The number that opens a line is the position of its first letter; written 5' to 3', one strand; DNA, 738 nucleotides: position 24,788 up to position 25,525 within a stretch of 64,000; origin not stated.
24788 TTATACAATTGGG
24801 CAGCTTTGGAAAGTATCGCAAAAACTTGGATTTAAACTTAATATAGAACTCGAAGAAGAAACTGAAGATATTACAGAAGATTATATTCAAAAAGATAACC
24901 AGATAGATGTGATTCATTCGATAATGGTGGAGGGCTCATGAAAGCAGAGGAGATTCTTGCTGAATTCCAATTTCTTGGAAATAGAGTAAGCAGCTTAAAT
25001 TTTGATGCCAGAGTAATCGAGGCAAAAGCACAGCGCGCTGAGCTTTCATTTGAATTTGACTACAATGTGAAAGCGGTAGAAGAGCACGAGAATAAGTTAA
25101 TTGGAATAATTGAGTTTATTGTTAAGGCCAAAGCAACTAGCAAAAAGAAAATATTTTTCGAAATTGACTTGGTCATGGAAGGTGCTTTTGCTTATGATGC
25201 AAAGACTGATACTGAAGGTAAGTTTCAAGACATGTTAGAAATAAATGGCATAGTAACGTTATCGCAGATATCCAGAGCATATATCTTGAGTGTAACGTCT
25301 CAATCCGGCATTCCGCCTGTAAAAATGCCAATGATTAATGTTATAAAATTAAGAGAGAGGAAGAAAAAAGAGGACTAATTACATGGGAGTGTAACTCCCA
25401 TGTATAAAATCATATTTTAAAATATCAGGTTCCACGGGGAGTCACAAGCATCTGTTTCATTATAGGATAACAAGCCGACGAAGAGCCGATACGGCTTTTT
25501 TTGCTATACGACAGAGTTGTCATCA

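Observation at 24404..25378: Degenerate toxin-antitoxin-chaperone (TAC-like) module in a Firmicute: HigB-fragment, HTH antitoxin with acidic tail, SecB-like chaperone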

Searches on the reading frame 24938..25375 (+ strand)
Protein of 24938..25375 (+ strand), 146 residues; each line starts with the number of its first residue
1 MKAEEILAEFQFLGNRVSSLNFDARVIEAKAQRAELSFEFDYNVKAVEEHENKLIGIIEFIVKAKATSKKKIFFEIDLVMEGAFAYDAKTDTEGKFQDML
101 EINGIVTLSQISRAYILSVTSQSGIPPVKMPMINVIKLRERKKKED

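Call 3: search_protein_families(library=pfam, proteins=[window:24938-25375:+], max_evalue=10)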
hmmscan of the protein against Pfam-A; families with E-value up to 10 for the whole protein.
window:24938-25375:+ (146 aa): 1 family
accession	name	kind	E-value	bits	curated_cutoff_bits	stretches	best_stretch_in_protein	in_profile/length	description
PF02556.19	SecB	-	0.00048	20.5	26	1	30-143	31-138/141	Preprotein translocase subunit SecB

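Call 4: search_protein_families(library=ncbifam, proteins=[window:24938-25375:+], max_evalue=10)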
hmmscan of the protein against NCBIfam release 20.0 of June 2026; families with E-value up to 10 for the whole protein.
window:24938-25375:+ (146 aa): 2 families
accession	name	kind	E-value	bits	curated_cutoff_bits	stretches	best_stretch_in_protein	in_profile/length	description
NF004392.0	PRK05751.1-3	equivalog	2.9e-06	27.2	143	1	29-144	38-148/160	protein-export chaperone SecB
TIGR00809.1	secB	equivalog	0.005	16.9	102.8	1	24-142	24-136/140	protein-export chaperone SecB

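Call 5: search_protein_families(library=padloc, proteins=[window:24938-25375:+], max_evalue=10)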
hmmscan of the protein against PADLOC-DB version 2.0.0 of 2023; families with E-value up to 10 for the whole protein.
window:24938-25375:+ (146 aa): 2 families
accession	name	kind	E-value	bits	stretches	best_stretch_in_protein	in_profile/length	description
PDLC04072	PD-T4-9_C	-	2.3e-10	38.8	1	26-144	17-130/135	-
PDLC04071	PD-T4-9_C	-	0.00052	18.3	1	14-143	7-126/130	-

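Call 6: search_protein_families(library=phrogs, proteins=[window:24938-25375:+], max_evalue=10)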
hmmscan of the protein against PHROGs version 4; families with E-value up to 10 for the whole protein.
window:24938-25375:+ (146 aa): 3 families
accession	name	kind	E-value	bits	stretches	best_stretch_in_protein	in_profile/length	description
phrog_16879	-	unknown function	0.043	14.4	1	58-145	71-157/161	-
phrog_17343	-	unknown function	0.12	13.3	1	13-49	16-52/66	-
phrog_4231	-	unknown function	0.2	13.1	1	13-71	29-87/88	-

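Call 9: find_homologous_proteins(query=window:24938-25375:+)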
Query window:24938-25375:+ (146 aa): 108 proteins with E <= 0.001 among 118 candidates.
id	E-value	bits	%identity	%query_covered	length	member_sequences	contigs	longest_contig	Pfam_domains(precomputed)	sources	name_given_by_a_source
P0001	5.3e-85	300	100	100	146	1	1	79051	-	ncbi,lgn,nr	ncbi:MAG: protein-export chaperone SecB [Bacillota bacterium]|nr:protein-export chaperone SecB [Baci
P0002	3.4e-71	255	84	99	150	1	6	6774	-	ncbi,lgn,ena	-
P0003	1.9e-66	240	81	100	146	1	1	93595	-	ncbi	-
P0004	1.3e-62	228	75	100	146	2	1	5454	-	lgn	-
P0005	3.1e-62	226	72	98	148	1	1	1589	-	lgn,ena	-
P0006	6.8e-62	225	76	97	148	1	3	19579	-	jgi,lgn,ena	-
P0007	8.6e-62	225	74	97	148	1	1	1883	-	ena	-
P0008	3.1e-61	223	75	98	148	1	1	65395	-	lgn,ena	-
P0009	1.9e-60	221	75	96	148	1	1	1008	-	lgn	-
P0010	1.8e-59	217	69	98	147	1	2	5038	-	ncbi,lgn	-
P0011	2.2e-58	214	75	97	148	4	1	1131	-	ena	-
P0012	3.4e-57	210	70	100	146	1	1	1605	-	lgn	-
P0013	2.2e-56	207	71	95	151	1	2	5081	-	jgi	jgi:preprotein translocase subunit SecB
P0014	5.6e-56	206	69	97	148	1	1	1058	-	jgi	jgi:preprotein translocase subunit SecB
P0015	8.5e-52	193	66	100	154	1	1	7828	-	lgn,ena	-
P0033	4.8e-42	161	58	99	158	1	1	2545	PF02556.20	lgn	-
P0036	5.8e-42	161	55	99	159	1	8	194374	PF02556.20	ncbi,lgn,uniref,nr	ncbi:protein-export chaperone SecB [Desulfosporosinus metallidurans]|uniref:Preprotein translocase s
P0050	4.7e-41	158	55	99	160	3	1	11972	PF02556.20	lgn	-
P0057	3.7e-40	155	54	99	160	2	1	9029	PF02556.20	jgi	-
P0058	6.2e-40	154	57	97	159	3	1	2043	PF02556.20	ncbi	-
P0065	3.0e-39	152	55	99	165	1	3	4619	PF02556.20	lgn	-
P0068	1.8e-38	150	55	99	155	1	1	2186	PF02556.20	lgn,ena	-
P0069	1.9e-38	150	54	99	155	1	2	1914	PF02556.20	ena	-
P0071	2.0e-38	149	54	99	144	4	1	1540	PF02556.20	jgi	-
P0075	7.1e-38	148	51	100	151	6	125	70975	-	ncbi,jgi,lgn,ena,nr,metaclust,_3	ncbi:MAG: preprotein translocase subunit SecB [Clostridiaceae bacterium]|jgi:preprotein translocase 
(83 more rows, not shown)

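Call 10: find_encoding_contigs(protein=P0003, flank=3000, max_places=3)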
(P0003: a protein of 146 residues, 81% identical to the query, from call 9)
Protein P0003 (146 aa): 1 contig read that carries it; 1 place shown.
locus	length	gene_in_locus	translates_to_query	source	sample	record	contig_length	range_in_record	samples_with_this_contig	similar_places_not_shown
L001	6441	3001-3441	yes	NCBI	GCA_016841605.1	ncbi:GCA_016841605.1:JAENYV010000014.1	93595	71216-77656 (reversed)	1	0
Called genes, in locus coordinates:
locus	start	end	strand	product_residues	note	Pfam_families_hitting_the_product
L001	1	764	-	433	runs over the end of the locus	PF02463:SMC_N (faint), PF13175:AAA_15 (faint), PF13304:AAA_21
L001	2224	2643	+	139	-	PF05973:Gp49 (weak)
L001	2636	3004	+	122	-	PF13744:HTH_37 (weak), PF01381:HTH_3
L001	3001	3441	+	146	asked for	-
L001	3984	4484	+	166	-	PF22014:DUF6932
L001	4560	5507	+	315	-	-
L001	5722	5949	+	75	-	PF10049:DUF2283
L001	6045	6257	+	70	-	-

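Call 11: find_encoding_contigs(protein=P0036, flank=3000, max_places=3)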
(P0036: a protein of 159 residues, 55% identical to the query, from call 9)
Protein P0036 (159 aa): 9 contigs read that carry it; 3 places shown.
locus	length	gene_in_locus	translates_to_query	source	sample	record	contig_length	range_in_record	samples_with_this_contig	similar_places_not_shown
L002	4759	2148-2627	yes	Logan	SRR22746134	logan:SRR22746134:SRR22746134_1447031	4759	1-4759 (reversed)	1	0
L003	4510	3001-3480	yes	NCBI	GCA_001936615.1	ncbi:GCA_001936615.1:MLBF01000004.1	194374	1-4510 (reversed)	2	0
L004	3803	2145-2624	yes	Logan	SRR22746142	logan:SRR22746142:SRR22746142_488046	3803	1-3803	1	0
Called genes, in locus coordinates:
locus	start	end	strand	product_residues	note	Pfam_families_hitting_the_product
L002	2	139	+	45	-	?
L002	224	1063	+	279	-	PF00753:Lactamase_B, PF23023:Anti-Pycsar_Apyc1 (weak), PF12706:Lactamase_B_2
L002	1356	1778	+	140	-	-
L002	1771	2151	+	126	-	PF13744:HTH_37 (weak), PF01381:HTH_3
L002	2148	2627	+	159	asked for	PF02556:SecB (weak)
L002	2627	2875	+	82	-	-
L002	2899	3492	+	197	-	PF14512:TM1586_NiRdase (faint), PF00881:Nitroreductase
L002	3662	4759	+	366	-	?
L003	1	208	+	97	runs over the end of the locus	-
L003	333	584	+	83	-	-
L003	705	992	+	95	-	PF02661:Fic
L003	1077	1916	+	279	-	PF00753:Lactamase_B, PF23023:Anti-Pycsar_Apyc1 (weak), PF12706:Lactamase_B_2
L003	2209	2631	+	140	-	-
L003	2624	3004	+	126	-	PF13744:HTH_37 (weak), PF01381:HTH_3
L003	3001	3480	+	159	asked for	PF02556:SecB (weak)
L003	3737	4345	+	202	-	PF14512:TM1586_NiRdase (faint), PF00881:Nitroreductase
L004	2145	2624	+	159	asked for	PF02556:SecB (weak)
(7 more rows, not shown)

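Call 12: find_encoding_contigs(protein=P0075, flank=3000, max_places=5)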
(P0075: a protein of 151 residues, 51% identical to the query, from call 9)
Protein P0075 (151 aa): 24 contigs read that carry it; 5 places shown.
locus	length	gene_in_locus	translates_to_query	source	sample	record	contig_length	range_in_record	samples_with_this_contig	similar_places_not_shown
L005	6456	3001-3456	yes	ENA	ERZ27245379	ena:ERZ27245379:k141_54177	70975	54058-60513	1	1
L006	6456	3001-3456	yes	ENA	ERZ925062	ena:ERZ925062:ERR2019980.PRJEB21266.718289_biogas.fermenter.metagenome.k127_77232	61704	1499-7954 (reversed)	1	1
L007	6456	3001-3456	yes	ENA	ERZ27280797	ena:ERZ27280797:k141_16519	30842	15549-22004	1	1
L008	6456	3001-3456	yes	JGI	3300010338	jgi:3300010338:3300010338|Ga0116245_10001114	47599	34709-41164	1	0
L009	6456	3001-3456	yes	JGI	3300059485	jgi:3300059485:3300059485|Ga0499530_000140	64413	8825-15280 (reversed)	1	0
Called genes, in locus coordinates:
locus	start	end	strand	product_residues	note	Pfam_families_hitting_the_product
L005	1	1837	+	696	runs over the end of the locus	PF02743:dCache_1, PF00672:HAMP (faint), PF00015:MCPsignal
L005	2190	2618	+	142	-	-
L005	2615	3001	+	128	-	PF13744:HTH_37 (weak), PF13560:HTH_31 (weak), PF12844:HTH_19 (weak), PF01381:HTH_3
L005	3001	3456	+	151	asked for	-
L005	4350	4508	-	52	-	PF00301:Rubredoxin, PF21349:RUBY_RBDX (faint)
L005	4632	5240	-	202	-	PF06866:DUF1256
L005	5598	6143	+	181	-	PF07690:MFS_1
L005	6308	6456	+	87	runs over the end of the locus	-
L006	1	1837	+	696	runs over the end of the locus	PF02743:dCache_1, PF00672:HAMP (faint), PF00015:MCPsignal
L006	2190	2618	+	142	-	-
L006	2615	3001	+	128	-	PF13744:HTH_37 (weak), PF13560:HTH_31 (weak), PF12844:HTH_19 (weak), PF01381:HTH_3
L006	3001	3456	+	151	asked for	-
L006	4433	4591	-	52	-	PF00301:Rubredoxin, PF21349:RUBY_RBDX (faint)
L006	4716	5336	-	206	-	PF06866:DUF1256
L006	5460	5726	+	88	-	-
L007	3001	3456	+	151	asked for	-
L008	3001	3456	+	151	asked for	-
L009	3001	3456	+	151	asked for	-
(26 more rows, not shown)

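Call 19: search_protein_families(library=pfam, proteins=[L001:2224-2640:+, L003:2209-2628:+, L005:2190-2615:+], max_evalue=1)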
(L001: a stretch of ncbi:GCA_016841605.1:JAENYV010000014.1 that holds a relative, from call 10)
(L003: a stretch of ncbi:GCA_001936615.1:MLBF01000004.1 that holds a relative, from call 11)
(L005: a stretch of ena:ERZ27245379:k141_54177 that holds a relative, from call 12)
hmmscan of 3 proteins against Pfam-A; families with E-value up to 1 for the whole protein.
L001:2224-2640:+ (139 aa): 3 families
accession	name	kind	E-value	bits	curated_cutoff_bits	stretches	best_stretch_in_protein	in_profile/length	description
PF05973.20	Gp49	-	4.8e-06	27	23.9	1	48-132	17-89/90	Phage derived protein Gp49-like (DUF891)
PF25611.1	KCTD_C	-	0.02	14.9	27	1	42-99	47-104/120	KCTD C-terminal domain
PF10163.14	EnY2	-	0.18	12.5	27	1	25-53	18-45/83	Transcription factor e(y)2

L003:2209-2628:+ (140 aa): 2 families
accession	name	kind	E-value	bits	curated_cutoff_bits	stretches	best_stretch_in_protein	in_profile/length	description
PF05973.20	Gp49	-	0.002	18.6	23.9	1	67-134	30-90/90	Phage derived protein Gp49-like (DUF891)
PF24959.1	FH3_FHOD1-3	-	0.0072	16.5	27.4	1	85-119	47-81/136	FHOD1/3 FH3 domain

L005:2190-2615:+ (142 aa): 1 family
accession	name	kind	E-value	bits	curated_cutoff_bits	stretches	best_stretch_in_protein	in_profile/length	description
PF03567.20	Sulfotransfer_2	-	0.008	16.8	22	1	3-68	164-230/252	Sulfotransferase family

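Call 20: search_protein_families(library=padloc, proteins=[L001:2224-2640:+, L003:2209-2628:+, L005:2190-2615:+], max_evalue=1)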
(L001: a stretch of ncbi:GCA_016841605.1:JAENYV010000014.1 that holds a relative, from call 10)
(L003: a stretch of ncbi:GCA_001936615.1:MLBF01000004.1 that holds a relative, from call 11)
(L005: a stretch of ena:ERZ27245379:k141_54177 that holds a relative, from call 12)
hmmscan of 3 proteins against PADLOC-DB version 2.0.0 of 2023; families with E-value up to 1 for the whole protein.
L001:2224-2640:+ (139 aa): 0 families

L003:2209-2628:+ (140 aa): 0 families

L005:2190-2615:+ (142 aa): 1 family
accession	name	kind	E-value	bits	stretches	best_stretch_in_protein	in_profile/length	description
PDLC00342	PtuB1|PtuB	-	0.01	13.3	1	1-88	1-89/247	Unknown function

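Call 24: search_solved_structures(query=A3, max_evalue=1, show_alignments=2)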
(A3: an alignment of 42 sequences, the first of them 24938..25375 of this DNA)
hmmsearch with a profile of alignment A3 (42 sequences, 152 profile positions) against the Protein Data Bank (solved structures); distinct sequences matched with E-value up to 1: 1.
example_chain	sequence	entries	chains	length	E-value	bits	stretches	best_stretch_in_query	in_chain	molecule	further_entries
2w83_C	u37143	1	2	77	0.49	13.5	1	10-72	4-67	C-JUN-AMINO-TERMINAL KINASE-INTERACTING PROTEIN 4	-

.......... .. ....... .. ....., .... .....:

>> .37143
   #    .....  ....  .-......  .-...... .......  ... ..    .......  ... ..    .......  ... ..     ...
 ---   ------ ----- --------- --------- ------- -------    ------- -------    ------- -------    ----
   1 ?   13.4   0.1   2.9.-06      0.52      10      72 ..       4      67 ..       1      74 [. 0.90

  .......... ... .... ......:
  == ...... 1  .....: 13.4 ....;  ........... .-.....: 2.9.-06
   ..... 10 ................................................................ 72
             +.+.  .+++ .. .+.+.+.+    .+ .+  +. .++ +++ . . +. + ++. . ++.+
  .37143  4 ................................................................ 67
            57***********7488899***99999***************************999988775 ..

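Call 25: find_related_loci(query=A3, collection=genome_contigs, flank=3000)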
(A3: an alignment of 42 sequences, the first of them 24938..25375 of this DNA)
Query A3 (146 aa) in genome_contigs; peptide patterns used: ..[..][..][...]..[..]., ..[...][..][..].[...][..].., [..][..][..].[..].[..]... (x = any residue, [..] = any of these).
125 stretches matched a pattern; 47 encode a relative of the query (tblastn E <= 1e-3); 47 distinct loci.
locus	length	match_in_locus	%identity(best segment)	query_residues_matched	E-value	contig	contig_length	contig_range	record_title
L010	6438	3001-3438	81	1-146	2e-75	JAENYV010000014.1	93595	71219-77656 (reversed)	MAG: Dethiobacter alkaliphilus isolate BL5_bin.7 BL5_bin7_NODE_108_length_93595_cov_23.648493, whole genome shotgun sequ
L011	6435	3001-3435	60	1-144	3e-56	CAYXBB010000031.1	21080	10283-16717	MAG TPA_asm: uncultured Syntrophomonadaceae bacterium isolate binchicken_co39_253 genome assembly, contig: NODE_6116_len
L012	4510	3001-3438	55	1-145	1e-50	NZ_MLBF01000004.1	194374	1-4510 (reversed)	Desulfosporosinus metallidurans strain OL contig00004, whole genome shotgun sequence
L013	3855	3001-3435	57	1-145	5e-50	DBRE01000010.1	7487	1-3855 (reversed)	MAG TPA_asm: Syntrophomonas sp. UBA1376 UBA1376_contig_15731, whole genome shotgun sequence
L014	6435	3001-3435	55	1-145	8e-50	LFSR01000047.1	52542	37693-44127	MAG: Syntrophomonas sp. DTU018 scaffold1854, whole genome shotgun sequence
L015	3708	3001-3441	53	1-145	7e-48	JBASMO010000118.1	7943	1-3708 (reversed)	MAG: Syntrophomonadaceae bacterium isolate MFD13483_ilm_asm_bin17 k127_49177, whole genome shotgun sequence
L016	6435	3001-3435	52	3-146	2e-46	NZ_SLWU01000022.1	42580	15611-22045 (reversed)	Caldanaerobacter subterraneus strain DSM 13054 Ga0310466_122, whole genome shotgun sequence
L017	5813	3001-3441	51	1-146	2e-46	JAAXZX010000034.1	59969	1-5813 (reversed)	MAG: Clostridiaceae bacterium isolate AS02xzSISU_47 7161_AS02, whole genome shotgun sequence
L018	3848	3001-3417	55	3-140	1e-45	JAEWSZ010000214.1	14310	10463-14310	MAG: Bacillota bacterium isolate OH_SDB_126 k127_1351501, whole genome shotgun sequence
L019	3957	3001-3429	51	1-143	6e-45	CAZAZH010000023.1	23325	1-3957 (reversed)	MAG TPA_asm: uncultured Syntrophomonas sp. isolate binchicken_co45_545 genome assembly, contig: NODE_3517_length_23325_c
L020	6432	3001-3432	49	1-143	5e-45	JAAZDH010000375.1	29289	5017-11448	MAG: Clostridiaceae bacterium isolate AS09scLD_118 396055_AS09, whole genome shotgun sequence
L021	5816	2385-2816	52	1-144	4e-45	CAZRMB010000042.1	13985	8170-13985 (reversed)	MAG TPA_asm: uncultured Syntrophomonas sp. isolate SRP089250_co1_22 genome assembly, contig: NODE_7663_length_13985_cov_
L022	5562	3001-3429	51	1-143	4e-45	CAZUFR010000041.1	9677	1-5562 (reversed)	MAG TPA_asm: uncultured Syntrophomonas sp. isolate binchicken_co157_388 genome assembly, contig: NODE_17233_length_9677_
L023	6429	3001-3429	51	1-143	4e-45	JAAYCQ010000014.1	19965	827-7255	MAG: Syntrophomonadaceae bacterium isolate AS06rmzACSIP_469 21179_AS06, whole genome shotgun sequence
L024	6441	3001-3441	48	1-146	2e-44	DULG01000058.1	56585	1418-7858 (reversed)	MAG TPA_asm: Clostridia bacterium isolate AS04akNAM_103 34471_AS04, whole genome shotgun sequence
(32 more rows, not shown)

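Call 29: find_encoding_contigs(protein=P0002, flank=2500, max_places=6)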
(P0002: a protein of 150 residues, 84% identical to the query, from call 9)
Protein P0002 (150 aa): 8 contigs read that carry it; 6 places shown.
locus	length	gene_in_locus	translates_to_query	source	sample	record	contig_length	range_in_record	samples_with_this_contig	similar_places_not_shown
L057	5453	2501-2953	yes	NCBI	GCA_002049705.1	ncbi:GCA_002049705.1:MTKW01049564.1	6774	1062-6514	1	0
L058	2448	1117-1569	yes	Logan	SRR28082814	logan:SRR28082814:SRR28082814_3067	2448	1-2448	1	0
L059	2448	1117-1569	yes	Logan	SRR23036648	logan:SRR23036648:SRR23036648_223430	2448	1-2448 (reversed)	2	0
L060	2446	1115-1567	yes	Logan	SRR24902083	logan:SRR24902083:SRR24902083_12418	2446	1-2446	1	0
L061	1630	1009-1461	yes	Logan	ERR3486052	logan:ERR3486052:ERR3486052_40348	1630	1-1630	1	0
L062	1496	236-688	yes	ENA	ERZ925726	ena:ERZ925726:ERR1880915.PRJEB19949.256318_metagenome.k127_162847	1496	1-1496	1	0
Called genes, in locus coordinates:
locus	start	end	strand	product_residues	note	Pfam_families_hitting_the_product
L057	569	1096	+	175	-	PF00383:dCMP_cyt_deam_1, PF14437:MafB19-deam, PF14439:Bd3614-deam (weak)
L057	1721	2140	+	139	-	-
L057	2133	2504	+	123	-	PF13744:HTH_37 (weak), PF01381:HTH_3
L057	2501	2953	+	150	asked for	-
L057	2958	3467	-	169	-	PF12822:ECF_trnsprt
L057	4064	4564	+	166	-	PF01257:2Fe-2S_thioredx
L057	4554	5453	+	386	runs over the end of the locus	?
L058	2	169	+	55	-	?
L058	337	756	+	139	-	-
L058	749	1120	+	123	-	PF13744:HTH_37 (weak), PF01381:HTH_3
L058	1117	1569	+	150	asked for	-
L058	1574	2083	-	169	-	PF12822:ECF_trnsprt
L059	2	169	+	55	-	?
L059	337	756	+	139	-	-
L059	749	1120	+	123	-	PF13744:HTH_37 (weak), PF01381:HTH_3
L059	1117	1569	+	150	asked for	-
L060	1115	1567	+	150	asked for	-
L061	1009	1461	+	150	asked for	-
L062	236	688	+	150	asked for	-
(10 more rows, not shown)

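Call 30: find_encoding_contigs(protein=P0001, flank=2500, max_places=4)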
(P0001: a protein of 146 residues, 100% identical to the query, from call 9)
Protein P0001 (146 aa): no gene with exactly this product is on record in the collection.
